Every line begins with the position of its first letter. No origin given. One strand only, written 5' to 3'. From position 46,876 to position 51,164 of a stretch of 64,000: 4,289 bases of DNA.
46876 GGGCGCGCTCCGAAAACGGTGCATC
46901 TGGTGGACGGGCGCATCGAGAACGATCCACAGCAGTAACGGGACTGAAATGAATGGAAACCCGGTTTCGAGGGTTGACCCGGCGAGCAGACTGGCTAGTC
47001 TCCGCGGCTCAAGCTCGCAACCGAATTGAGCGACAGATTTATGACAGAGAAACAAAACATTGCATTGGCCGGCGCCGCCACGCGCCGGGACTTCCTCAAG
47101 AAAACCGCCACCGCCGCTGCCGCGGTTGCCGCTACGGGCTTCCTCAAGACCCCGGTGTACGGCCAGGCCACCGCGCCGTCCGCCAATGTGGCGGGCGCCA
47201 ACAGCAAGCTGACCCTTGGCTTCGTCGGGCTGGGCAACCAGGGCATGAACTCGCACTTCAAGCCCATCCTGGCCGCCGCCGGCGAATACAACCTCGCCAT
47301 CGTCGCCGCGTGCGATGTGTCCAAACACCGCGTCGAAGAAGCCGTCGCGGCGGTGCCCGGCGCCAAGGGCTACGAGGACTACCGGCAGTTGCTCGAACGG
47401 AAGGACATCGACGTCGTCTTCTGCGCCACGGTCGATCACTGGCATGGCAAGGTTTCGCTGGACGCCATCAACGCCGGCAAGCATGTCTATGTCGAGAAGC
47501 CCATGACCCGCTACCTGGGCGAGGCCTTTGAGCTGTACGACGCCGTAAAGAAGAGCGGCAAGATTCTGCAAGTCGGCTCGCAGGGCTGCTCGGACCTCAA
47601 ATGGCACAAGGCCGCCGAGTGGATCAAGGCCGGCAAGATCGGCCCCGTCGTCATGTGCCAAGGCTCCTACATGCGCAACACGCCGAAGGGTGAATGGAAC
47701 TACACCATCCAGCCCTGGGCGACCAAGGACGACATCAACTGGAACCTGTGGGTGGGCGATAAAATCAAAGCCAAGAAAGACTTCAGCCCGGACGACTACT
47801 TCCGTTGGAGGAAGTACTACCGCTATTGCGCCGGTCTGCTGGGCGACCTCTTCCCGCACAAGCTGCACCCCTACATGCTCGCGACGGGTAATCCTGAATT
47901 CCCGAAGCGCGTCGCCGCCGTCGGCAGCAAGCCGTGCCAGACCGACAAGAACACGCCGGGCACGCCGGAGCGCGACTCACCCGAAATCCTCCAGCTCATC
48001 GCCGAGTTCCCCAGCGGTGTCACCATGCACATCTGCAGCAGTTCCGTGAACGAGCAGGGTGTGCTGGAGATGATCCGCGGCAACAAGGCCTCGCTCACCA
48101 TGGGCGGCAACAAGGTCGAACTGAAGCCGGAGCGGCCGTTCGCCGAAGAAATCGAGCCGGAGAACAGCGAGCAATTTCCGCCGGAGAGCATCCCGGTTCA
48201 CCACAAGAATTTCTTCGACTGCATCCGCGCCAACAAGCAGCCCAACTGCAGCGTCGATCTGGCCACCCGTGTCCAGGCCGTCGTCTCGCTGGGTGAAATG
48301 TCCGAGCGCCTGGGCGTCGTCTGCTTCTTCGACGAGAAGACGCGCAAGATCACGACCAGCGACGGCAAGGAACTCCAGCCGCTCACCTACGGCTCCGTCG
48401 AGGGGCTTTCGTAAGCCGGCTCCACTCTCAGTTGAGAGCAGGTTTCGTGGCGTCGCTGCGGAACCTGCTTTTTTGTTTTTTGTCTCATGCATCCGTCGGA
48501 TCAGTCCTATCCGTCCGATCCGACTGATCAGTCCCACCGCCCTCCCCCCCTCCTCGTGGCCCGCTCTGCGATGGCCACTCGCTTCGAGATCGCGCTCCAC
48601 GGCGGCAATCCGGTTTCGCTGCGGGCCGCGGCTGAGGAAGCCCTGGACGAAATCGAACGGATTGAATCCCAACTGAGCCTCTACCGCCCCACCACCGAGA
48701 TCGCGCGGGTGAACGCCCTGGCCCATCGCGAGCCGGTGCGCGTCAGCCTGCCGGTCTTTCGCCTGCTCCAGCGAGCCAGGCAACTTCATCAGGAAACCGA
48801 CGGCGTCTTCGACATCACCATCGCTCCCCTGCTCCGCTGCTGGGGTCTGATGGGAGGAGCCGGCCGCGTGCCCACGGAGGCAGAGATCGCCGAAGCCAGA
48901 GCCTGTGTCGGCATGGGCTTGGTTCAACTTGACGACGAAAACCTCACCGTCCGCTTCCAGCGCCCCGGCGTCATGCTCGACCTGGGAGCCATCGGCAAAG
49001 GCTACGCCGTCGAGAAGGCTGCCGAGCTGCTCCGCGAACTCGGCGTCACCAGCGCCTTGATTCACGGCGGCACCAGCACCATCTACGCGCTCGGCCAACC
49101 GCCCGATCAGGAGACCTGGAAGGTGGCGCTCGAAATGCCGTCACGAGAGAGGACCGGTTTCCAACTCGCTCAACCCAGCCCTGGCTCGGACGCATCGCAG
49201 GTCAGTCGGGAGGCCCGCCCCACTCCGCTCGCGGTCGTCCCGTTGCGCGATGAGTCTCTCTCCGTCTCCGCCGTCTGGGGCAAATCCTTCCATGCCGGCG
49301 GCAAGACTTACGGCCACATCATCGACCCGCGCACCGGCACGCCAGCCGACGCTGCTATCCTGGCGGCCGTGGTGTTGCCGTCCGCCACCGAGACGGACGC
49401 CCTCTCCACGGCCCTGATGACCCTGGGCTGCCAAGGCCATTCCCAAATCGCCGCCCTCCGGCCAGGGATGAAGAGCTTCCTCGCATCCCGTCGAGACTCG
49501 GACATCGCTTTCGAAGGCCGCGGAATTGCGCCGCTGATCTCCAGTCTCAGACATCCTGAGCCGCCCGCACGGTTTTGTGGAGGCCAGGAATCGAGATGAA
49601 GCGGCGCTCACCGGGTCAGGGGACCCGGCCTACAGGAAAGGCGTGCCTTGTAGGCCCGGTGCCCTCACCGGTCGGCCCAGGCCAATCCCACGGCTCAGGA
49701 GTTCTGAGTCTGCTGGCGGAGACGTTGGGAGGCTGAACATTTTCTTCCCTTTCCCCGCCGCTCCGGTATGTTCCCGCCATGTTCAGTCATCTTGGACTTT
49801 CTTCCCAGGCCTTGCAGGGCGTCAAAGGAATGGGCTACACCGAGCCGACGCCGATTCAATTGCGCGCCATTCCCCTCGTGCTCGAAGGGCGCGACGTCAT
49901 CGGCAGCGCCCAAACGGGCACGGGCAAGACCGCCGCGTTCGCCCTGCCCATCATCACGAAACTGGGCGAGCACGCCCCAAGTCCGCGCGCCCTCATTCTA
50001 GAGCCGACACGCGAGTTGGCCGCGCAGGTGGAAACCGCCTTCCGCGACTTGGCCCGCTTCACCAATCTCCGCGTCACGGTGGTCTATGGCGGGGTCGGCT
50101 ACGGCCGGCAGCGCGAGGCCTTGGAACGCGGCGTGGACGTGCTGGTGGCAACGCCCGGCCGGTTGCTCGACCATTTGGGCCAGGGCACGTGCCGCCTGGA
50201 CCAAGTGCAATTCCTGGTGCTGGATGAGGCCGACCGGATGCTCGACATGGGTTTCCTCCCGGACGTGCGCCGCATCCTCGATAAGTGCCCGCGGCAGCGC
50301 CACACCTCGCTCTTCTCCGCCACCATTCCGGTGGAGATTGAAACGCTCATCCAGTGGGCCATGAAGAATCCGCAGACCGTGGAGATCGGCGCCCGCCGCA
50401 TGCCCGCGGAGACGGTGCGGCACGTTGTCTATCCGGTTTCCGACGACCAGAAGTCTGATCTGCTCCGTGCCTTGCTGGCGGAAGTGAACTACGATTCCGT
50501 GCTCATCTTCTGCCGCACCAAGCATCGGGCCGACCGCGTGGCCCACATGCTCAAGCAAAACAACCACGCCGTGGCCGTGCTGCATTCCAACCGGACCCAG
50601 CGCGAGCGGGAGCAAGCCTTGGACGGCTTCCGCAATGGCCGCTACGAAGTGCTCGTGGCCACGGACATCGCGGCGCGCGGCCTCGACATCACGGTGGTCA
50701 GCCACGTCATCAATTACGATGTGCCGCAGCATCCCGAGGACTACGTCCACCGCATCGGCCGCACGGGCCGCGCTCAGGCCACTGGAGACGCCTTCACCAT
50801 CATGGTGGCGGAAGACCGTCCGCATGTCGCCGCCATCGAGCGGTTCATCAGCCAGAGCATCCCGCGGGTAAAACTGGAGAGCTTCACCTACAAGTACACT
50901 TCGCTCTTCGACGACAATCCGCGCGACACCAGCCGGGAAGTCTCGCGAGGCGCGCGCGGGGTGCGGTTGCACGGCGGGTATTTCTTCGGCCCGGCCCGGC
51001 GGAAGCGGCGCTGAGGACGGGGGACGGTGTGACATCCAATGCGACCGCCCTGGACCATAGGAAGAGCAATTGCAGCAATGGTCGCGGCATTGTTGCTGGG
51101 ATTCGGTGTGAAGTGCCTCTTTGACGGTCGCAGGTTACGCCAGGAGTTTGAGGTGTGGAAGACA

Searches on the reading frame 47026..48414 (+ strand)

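Call 66: search_protein_families(library=pfam, proteins=[window:47026-48414:+], max_evalue=0.0001)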
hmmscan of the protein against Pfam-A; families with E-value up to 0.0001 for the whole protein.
window:47026-48414:+ (462 aa): 3 families
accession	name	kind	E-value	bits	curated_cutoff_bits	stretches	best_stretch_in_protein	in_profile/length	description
PF01408.29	GFO_IDH_MocA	-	9.3e-21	75.2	24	1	64-184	3-119/120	Oxidoreductase family, NAD-binding Rossmann fold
PF22725.1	GFO_IDH_MocA_C3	-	1.4e-07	32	27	0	255-354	28-120/124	GFO/IDH/MocA C-terminal domain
PF02894.22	GFO_IDH_MocA_C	-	2.4e-07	31.2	22.9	0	253-422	23-205/218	Oxidoreductase family, C-terminal alpha/beta domain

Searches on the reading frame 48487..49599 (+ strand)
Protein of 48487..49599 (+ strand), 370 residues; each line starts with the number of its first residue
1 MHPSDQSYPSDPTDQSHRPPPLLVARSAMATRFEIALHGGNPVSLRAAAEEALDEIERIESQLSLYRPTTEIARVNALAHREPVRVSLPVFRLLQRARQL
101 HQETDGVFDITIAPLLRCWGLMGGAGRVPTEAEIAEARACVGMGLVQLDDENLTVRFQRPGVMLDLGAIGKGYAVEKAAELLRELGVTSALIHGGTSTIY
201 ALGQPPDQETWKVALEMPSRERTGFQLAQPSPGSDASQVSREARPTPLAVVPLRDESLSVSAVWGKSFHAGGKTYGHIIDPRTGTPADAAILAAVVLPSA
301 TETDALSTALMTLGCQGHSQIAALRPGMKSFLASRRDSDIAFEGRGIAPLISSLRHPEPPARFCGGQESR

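Call 66: search_protein_families(library=pfam, proteins=[window:48487-49599:+], max_evalue=0.0001)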
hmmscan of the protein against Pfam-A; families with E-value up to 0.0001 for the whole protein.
window:48487-49599:+ (370 aa): 1 family
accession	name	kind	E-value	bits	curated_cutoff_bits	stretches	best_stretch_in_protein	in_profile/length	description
PF02424.20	ApbE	-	6.3e-68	229.6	25.6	1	29-324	1-257/266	ApbE family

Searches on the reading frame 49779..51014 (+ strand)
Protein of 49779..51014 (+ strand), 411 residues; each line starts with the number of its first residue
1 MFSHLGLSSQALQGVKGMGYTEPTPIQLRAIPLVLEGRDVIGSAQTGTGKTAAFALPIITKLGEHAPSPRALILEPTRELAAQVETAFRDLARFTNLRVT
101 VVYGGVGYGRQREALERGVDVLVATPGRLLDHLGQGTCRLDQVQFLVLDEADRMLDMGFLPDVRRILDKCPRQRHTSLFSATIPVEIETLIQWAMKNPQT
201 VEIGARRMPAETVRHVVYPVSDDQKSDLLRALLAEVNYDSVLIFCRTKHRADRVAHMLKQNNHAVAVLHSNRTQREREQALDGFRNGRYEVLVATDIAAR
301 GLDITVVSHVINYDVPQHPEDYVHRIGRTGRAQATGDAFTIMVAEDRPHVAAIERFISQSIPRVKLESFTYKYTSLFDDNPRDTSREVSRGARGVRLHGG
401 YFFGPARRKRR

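Call 66: search_protein_families(library=pfam, proteins=[window:49779-51014:+], max_evalue=0.0001)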
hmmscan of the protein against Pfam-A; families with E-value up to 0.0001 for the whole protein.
window:49779-51014:+ (411 aa): 3 families
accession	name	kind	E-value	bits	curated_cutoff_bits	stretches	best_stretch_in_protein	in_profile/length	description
PF00270.35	DEAD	-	4.3e-51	173.4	26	1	24-188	1-165/167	DEAD/DEAH box helicase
PF00271.37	Helicase_C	-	1.2e-35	122.5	23.5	1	225-332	2-109/110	Helicase conserved C-terminal domain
PF04851.21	ResIII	-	7.4e-08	32.9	22.5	1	41-182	27-161/164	Type III restriction enzyme, res subunit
